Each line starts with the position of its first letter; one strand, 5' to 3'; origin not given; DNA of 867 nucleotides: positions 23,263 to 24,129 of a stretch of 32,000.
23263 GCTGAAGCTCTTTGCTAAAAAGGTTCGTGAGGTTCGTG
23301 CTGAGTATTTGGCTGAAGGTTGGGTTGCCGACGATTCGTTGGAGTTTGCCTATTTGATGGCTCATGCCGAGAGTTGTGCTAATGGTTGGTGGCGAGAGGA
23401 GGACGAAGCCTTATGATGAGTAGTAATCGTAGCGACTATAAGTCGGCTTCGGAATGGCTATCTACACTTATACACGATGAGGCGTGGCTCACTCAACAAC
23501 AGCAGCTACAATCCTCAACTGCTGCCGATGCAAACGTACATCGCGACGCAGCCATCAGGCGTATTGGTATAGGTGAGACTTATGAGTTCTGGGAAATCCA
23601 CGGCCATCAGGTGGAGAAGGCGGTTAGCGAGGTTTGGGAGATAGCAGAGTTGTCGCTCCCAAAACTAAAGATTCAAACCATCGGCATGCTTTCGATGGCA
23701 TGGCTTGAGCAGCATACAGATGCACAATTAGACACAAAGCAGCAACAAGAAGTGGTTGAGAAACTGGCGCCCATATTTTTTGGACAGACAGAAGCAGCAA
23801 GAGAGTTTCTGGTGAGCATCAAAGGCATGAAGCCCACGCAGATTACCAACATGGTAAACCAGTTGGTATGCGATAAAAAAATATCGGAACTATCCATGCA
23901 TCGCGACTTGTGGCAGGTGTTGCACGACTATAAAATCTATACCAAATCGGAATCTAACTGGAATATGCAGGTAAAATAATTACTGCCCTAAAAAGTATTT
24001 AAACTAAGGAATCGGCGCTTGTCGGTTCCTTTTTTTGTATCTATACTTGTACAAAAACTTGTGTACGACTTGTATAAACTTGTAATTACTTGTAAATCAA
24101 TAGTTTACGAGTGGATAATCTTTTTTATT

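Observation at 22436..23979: Self-contained, translationally coupled two-gene unit (326 aa plus 188 aa) with no recognisable domains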

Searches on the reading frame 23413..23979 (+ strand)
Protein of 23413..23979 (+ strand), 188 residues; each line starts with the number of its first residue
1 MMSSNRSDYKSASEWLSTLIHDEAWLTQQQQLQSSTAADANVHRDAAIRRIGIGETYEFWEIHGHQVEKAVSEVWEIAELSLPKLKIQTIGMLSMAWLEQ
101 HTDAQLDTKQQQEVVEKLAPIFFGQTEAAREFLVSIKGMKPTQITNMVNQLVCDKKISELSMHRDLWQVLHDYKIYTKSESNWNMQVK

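Call 4: search_protein_families(library=pfam, proteins=[window:23413-23979:+], max_evalue=0.1)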
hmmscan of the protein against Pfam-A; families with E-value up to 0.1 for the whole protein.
window:23413-23979:+ (188 aa): 0 families

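Call 5: search_protein_families(library=ncbifam, proteins=[window:23413-23979:+], max_evalue=0.1)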
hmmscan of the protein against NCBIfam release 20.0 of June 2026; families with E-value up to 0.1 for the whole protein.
window:23413-23979:+ (188 aa): 0 families

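Call 6: search_protein_families(library=phrogs, proteins=[window:23413-23979:+], max_evalue=0.1)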
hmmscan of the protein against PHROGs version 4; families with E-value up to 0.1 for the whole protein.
window:23413-23979:+ (188 aa): 1 family
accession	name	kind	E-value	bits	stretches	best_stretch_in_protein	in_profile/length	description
phrog_8117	-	unknown function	0.047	14.2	0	128-158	32-62/166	-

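Call 7: search_protein_families(library=padloc, proteins=[window:23413-23979:+], max_evalue=0.1)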
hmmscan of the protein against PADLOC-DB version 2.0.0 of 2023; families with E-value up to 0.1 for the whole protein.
window:23413-23979:+ (188 aa): 0 families

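Call 9: find_homologous_proteins(query=window:23413-23979:+)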
Query window:23413-23979:+ (188 aa): 367 proteins with E <= 0.001 among 459 candidates; the best 120 are listed.
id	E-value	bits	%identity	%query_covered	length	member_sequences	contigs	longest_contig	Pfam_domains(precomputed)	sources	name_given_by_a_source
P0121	2.0e-114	398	96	100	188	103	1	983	-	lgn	-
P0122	2.1e-111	388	95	100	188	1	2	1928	-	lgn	-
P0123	2.1e-111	388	95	100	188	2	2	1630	-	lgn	-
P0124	8.2e-111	386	95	100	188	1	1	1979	-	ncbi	-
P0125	1.3e-108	379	89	100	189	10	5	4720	-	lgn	-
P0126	4.4e-108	377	91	100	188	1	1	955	-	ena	-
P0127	1.9e-105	369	90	100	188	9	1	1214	-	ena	-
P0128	3.7e-104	364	88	100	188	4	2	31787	-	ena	-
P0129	2.9e-83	296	74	99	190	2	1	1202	-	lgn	-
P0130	1.1e-81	291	72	100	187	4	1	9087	-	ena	-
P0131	4.5e-80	286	72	100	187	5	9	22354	-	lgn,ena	-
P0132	4.5e-78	279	69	100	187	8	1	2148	-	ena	-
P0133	9.1e-77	275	68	99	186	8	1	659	-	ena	-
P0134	3.8e-75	270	69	100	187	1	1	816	-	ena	-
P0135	2.0e-73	264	65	100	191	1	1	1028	-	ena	-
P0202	2.1e-50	189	81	58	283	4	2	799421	-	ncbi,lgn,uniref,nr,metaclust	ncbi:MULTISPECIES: hypothetical protein [unclassified Prevotella]|uniref:hypothetical protein n=1 Ta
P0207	1.2e-47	180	57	90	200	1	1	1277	-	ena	-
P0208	2.2e-47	179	57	83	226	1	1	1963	-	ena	-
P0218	1.4e-42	164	77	56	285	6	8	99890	-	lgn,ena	-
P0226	1.2e-41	161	68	63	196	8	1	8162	-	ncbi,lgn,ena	-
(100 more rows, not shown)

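Call 13: search_protein_families(library=pfam, proteins=[P0202, P0226, P0207, P0208, P0218], max_evalue=1)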
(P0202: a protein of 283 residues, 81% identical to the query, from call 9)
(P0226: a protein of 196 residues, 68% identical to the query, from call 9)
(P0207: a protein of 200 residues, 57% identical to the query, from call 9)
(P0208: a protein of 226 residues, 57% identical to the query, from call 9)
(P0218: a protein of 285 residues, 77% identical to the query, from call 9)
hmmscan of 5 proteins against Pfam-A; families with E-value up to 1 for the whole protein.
P0202 (283 aa): 0 families

P0226 (196 aa): 1 family
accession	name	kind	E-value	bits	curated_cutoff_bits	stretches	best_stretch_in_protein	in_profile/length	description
PF09269.16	DUF1967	-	0.25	11.9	27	0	107-130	34-57/70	Domain of unknown function (DUF1967)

P0207 (200 aa): 0 families

P0208 (226 aa): 3 families
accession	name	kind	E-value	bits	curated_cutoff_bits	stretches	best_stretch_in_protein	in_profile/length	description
PF03167.25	UDG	-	0.0067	17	24.3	1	147-213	68-140/141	Uracil DNA glycosylase superfamily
PF19064.5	DUF5760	-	0.16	12.6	27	1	115-152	45-82/86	Family of unknown function (DUF5760)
PF08145.17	BOP1NT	-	0.18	12.1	29.6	1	102-198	79-172/259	BOP1NT (NUC169) domain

P0218 (285 aa): 0 families
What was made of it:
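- On Free-standing DUF3387 two-gene operon (Synechococcus SYNW1659/1658 type): The second is not: no Pfam family was found for ORF2 or its variants (calls 4, 13).
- Closest known: Synechococcus WH8102 SYNW1659-SYNW1658 operon. Different: The second gene there is DUF1651; ORF2 has no such match (calls 4, 13).
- Tried and rejected: Pfam on ORF2 architectural variants: nothing, apart from a UDG fragment in one chimeric sequence (call 13).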

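Call 14: find_encoding_contigs(protein=P0202, flank=8000, max_places=3)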
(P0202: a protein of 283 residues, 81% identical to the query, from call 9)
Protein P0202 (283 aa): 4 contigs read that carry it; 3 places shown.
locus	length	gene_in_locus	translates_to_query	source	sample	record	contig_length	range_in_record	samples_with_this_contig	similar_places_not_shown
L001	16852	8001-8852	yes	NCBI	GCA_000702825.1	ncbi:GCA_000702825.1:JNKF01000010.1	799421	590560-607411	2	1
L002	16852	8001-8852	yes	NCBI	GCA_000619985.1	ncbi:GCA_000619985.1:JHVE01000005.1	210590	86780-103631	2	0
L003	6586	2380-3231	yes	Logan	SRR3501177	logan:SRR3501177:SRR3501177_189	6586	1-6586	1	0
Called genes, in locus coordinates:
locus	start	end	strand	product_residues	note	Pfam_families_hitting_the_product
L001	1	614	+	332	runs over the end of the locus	PF00889:EF_TS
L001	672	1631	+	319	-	PF00294:PfkB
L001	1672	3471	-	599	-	PF04851:ResIII, PF00270:DEAD, PF00271:Helicase_C, PF28538:Helicase_helical, PF03880:DbpA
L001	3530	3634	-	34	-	-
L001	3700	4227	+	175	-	PF18306:LDcluster4, PF03641:Lysine_decarbox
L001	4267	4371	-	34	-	PF20096:DUF6486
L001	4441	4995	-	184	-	PF18291:HU-HIG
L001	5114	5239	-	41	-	-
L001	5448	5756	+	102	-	PF04221:RelB (weak)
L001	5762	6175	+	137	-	PF13470:PIN_3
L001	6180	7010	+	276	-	-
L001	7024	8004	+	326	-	-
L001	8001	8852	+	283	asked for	-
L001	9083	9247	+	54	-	-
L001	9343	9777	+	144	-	-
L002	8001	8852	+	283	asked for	-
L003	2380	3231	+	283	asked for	-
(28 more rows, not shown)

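Call 19: search_solved_structures(query=A2, max_evalue=10)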
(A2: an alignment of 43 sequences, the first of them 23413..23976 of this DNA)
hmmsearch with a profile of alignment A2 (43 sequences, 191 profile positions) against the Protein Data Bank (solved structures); distinct sequences matched with E-value up to 10: 6.
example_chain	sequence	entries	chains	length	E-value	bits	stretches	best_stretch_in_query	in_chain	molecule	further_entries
5i8l_A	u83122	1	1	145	0.019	18.2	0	125-165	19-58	Lysozyme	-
3rfw_A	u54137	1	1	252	0.091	16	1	113-166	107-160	Cell-binding factor 2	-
7vty_A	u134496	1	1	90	0.54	13.4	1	78-140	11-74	de novo designed protein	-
5it7_XX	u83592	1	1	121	0.68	13.1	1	31-85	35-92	60S ribosomal protein L25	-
6uz7_AX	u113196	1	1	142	0.95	12.6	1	31-85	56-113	60S ribosomal protein L25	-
7pzy_8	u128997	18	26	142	0.96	12.6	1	32-82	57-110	Ribosomal 60S subunit protein L25 | 60S ribosomal protein L25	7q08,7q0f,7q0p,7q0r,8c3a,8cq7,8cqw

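Call 26: predict_structure(alignment_id=A2)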
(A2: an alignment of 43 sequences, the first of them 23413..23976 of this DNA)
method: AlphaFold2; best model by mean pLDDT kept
length: 188 residues; sequences in the alignment: 43
mean_pLDDT: 87.8   pTM: 0.58
mean pLDDT of the five models: 87.8, 86.2, 84.3, 80.4, 79.4
residues with pLDDT >= 90: 101; 70-90: 76; 50-70: 8; < 50: 3
segments of 3 or more residues with pLDDT < 50: 104-106
pLDDT, mean of each block of 10 residues (from residue 1): 90 96 96 82 93 93 95 86 95 93 56 88 90 86 89 87 86 86 83
secondary structure, 60 per line:
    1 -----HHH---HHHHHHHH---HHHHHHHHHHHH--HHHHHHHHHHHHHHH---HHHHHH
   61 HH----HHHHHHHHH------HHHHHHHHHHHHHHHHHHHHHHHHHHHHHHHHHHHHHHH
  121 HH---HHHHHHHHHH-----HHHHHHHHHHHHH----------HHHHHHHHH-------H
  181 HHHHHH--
elements in order: H12-19 H23-34 H37-51 H55-62 H67-75 H82-122 H126-135 H141-153 H164-172 H180-186
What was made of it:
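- Checked: The AlphaFold model shows four short helices (call 26), but no HTH family or fold match was found.
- The ORF2 model is confident: pLDDT 87.8, two helical domains joined by a 41-residue helix (call 26).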

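Call 29: fold_search(model_id=the predicted structure, library=pdb)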
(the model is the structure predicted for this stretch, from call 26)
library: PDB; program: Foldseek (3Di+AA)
matches with E <= 10: 17; with E <= 0.001: 0
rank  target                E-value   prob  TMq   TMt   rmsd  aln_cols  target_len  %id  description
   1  3zdr                  2.6e+00  0.04  0.13  0.08  18.9       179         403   11  Structure of the Alcohol dehydrogenase (ADH) domain of a bifunctional ADHE dehydrogenase from Geobacillus thermoglucosid (released 2013-10-02)
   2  7kfk_E                5.1e+00  0.15  0.23  0.32   9.7       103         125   11  Crystal structure of LILRB1 D3D4 domain in complex with Plasmodium RIFIN (PF3D7_1373400) V2 domain (released 2021-03-31)
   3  6sci_A                5.7e+00  0.03  0.14  0.08  18.8       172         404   13  Structure of AdhE form 1 (released 2020-08-26)
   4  4yy2_C                6.2e+00  0.09  0.18  0.29  10.6        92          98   15  Computationally designed left-handed alpha/alpha toroid with 3 repeats in space group P212121 (released 2015-12-16)
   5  4yy5_A                7.2e+00  0.08  0.17  0.29  10.6        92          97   15  Computationally designed left-handed alpha/alpha toroid with 3 repeats in space group P43212 (released 2015-12-16)
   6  7tds                  7.6e+00  0.04  0.22  0.16  14.5       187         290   14  Labrum-interacting protein from saliva LIPS-2 (34K-2) from Aedes albopictus, native data (released 2022-07-27)
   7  1xwj_A                7.6e+00  0.03  0.20  0.17  17.0       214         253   12  Vinculin head (1-258) in complex with the talin vinculin binding site 3 (1945-1969) (released 2005-10-11)
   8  6gx7_H                8.3e+00  0.06  0.26  0.19  11.9       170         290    9  Tubulin-CopN-alphaRep complex (released 2019-04-24)
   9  6sci_B                8.3e+00  0.02  0.14  0.08  18.8       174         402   12  Structure of AdhE form 1 (released 2020-08-26)
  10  6scg_B                8.3e+00  0.02  0.14  0.08  19.6       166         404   12  Structure of AdhE form 1 (released 2020-08-26)
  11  7kfk_C                8.8e+00  0.08  0.20  0.26   9.5        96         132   10  Crystal structure of LILRB1 D3D4 domain in complex with Plasmodium RIFIN (PF3D7_1373400) V2 domain (released 2021-03-31)
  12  5m1m                  8.8e+00  0.06  0.20  0.23  12.3       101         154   12  Crystal structure of matrix protein 1 from Influenza C virus (strain C/Ann Arbor/1/1950) (released 2017-02-08)
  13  4p40                  8.8e+00  0.06  0.28  0.20  11.2       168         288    8  Chlamydia pneumoniae CopN (released 2014-07-30)
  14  6scg_A                9.2e+00  0.02  0.14  0.08  16.9       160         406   12  Structure of AdhE form 1 (released 2020-08-26)
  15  9gs3_B                9.2e+00  0.01  0.14  0.10  21.9       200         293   10  Cryo-EM structure of human SLC35B1-E33A variant with ADP in inward facing conformation (released 2025-05-21)
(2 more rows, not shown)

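Call 34: fold_search(model_id=the predicted structure, library=viral)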
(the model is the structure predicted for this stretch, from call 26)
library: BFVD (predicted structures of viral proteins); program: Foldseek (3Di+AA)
matches with E <= 10: 21; with E <= 0.001: 0
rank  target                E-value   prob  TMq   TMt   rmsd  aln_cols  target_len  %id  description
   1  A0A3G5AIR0            9.5e-01  0.21  0.30  0.22  17.1       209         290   16  Syntaxin-2 isoform X3 [Sylvanvirus sp.]
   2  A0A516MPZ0            2.3e+00  0.08  0.22  0.09  19.4       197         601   15  (no name in the UniProt tables at hand)
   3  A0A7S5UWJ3            3.4e+00  0.20  0.16  0.14  10.6        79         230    9  (no name in the UniProt tables at hand)
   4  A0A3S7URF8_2          3.4e+00  0.02  0.13  0.05  19.4       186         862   11  (no name in the UniProt tables at hand)
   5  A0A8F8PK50            4.5e+00  0.06  0.20  0.25  14.0       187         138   11  Uncharacterized protein [Clandestinovirus]
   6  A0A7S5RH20            5.0e+00  0.14  0.16  0.32  10.4        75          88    8  (no name in the UniProt tables at hand)
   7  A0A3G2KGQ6            5.0e+00  0.06  0.23  0.09  16.8       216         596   11  VIP2-like toxin [Mycobacterium phage KandZ]
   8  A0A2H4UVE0            5.5e+00  0.03  0.18  0.07  16.7       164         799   16  Exocyst complex component Sec6 [Bodo saltans virus]
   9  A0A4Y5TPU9            6.6e+00  0.03  0.17  0.18  14.9       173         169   14  (no name in the UniProt tables at hand)
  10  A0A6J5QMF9            7.0e+00  0.06  0.24  0.08  13.4       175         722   10  Uncharacterized protein [uncultured Caudovirales phage]
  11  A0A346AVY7            7.3e+00  0.14  0.30  0.21   4.7       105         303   22  (no name in the UniProt tables at hand)
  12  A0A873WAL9            7.3e+00  0.05  0.27  0.18  21.9       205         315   14  (no name in the UniProt tables at hand)
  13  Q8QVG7                7.7e+00  0.04  0.20  0.21  12.7       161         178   10  33 kDa protein [Bovine adenovirus C serotype 10]
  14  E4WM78                8.1e+00  0.02  0.21  0.22  14.5       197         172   10  (no name in the UniProt tables at hand)
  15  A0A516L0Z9            8.5e+00  0.02  0.18  0.08  18.2       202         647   10  (no name in the UniProt tables at hand)
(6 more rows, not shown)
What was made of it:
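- Tried and rejected: AlphaFold2: the ORF2 model is good (pLDDT 87.8), but Foldseek against PDB and BFVD found nothing with E<0.9 (calls 26, 29, 34).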

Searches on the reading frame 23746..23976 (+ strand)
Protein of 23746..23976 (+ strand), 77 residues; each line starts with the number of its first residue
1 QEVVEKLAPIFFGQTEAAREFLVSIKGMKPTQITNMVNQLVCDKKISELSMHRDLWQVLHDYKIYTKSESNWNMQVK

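Call 39: find_homologous_proteins(query=A3, max_evalue=0.01)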
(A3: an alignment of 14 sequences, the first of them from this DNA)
Query A3 (14 sequences) (77 aa, profile of the alignment): 397 proteins with E <= 0.01 among 574 candidates; the best 120 are listed.
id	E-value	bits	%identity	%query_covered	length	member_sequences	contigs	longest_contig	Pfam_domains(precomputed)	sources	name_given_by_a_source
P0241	5.2e-40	153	70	100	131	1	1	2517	-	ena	-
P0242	1.3e-39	152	66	100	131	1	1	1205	-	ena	-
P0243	4.5e-39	150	74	100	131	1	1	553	-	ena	-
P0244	5.7e-39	150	74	100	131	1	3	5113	-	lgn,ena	-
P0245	5.9e-39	150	74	100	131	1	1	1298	-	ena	-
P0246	6.3e-39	150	71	100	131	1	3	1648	-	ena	-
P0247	6.5e-39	150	75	100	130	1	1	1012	-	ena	-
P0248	7.4e-39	150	75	100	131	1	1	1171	-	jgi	-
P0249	7.5e-39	150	75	100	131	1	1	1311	-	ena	-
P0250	7.5e-39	150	74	100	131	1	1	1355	-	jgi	jgi:hypothetical protein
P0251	7.8e-39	150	68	100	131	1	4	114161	-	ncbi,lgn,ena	-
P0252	7.8e-39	150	74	100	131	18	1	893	-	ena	-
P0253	7.8e-39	150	75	100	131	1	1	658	-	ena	-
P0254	7.8e-39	150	74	100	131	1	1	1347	-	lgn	-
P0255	7.9e-39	150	74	100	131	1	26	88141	-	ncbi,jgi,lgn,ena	jgi:hypothetical protein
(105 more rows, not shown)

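Call 41: find_encoding_contigs(protein=P0255, flank=8000, max_places=4)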
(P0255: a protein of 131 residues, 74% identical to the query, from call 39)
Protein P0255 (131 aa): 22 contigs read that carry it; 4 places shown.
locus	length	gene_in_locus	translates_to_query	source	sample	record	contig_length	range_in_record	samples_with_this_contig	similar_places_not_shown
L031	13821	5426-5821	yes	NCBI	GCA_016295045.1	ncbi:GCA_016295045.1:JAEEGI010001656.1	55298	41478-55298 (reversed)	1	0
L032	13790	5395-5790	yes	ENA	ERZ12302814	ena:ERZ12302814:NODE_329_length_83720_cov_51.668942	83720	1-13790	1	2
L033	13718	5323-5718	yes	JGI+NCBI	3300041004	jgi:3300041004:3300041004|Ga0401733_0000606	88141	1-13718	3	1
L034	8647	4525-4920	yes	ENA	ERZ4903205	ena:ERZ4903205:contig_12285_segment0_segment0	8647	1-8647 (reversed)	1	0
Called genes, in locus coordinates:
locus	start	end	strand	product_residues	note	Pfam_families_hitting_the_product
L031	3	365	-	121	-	?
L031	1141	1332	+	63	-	-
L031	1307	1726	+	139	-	-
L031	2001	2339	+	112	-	PF00145:DNA_methylase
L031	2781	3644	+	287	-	PF18762:Kinase-PolyVal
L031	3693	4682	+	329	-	-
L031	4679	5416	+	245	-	-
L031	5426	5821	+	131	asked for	-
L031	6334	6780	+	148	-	-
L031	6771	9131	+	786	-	-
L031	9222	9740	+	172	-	PF18925:DUF5675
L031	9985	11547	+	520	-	PF00072:Response_reg, PF08665:PglZ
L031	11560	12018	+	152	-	PF02367:TsaE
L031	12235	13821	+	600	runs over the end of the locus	PF00009:GTP_EFTU, PF22042:EF-G_D2, PF03144:GTP_EFTU_D2, PF00679:EFG_C, PF21018:BipA_C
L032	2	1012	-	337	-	?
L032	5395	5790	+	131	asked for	-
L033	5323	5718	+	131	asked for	-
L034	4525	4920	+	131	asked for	-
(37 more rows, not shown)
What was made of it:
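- Closest known: Type II toxin-antitoxin pairs. Same: A two-gene, overlapping, self-contained operon found in a variable slot that also hosts genuine TA pairs (calls 14, 41).
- The slot that holds the pair carries conflict-type cargo in other genomes: RelB/PIN, YafQ, HNH, a methylase fragment, Kinase-PolyVal, LPD28 (calls 14, 41). The variable slot holds TA modules and nucleases in other genomes (calls 14, 41).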

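Call 107: search_solved_structures(query=A3, max_evalue=10)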
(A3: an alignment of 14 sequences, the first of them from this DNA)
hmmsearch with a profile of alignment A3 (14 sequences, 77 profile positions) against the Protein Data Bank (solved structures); distinct sequences matched with E-value up to 10: 13.
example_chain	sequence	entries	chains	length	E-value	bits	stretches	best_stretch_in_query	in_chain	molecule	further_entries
5i8l_A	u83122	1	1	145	0.00013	25.5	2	12-50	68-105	Lysozyme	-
3rfw_A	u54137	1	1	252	0.021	18.4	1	8-52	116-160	Cell-binding factor 2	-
4xb4_A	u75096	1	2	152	0.14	15.7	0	11-41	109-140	Orange carotenoid-binding protein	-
3mg3_A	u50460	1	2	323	0.43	14.2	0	11-41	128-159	Orange carotenoid-binding protein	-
7zm7_f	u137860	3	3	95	0.76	13.4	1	14-43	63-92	NADH dehydrogenase-like protein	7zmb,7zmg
7sc9_BH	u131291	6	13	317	1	13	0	11-41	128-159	Orange carotenoid-binding protein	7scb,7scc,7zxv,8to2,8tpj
5tuw_A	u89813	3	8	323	1.1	12.9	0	11-41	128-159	Orange carotenoid-binding protein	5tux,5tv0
3mg2_A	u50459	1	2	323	1.1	12.9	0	11-41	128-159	Orange carotenoid protein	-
3mg1_A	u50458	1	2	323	1.1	12.9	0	11-41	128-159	Orange carotenoid protein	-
4xb5_A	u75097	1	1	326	1.1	12.9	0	11-41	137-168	Orange carotenoid-binding protein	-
7zsf_A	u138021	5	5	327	1.1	12.9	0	11-41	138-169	Orange carotenoid-binding protein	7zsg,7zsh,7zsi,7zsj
5ui2_A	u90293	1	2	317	1.1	12.8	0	12-38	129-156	Orange carotenoid-binding protein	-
6t6k_A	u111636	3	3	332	1.2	12.8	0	11-41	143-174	Orange carotenoid-binding protein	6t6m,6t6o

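Call 108: search_solved_structures(query=A3, max_evalue=0.05, show_alignments=2)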
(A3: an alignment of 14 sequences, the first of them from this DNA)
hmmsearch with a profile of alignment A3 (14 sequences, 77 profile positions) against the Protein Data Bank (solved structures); distinct sequences matched with E-value up to 0.05: 2.
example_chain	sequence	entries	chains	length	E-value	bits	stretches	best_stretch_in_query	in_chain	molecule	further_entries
5i8l_A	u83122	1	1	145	0.00013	25.5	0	12-50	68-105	Lysozyme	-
3rfw_A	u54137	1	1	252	0.021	18.4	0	8-52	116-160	Cell-binding factor 2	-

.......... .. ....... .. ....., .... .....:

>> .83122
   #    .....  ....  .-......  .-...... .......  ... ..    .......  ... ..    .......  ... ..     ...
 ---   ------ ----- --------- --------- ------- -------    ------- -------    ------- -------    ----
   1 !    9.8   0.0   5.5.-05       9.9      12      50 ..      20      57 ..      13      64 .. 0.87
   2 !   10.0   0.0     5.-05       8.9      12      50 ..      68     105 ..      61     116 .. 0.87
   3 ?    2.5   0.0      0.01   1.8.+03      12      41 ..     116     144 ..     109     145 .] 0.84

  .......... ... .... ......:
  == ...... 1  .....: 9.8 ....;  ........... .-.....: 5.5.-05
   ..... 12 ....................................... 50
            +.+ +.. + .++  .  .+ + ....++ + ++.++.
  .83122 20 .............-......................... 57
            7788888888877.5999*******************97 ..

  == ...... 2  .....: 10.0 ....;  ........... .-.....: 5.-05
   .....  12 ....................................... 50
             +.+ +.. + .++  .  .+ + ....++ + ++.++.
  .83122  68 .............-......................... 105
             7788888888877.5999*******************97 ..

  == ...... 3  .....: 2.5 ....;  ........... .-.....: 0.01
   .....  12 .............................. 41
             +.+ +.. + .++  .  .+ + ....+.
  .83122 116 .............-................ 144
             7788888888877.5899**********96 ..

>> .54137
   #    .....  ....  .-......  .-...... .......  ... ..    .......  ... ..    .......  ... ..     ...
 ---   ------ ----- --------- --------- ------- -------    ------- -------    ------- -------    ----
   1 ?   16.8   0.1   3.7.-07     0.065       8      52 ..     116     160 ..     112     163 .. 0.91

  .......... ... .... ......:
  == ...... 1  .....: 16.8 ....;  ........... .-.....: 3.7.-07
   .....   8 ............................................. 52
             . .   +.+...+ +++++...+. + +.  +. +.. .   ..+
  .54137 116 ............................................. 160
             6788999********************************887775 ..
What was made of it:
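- On Sequence-specific repeat (iteron/operator)-binding protein: The only PDB profile hit, to Cpl-7 CW_7 repeats, is the sum of three ~10-bit repeat matches (calls 107, 108).
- Tried and rejected: Not accepted (calls 107, 108).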
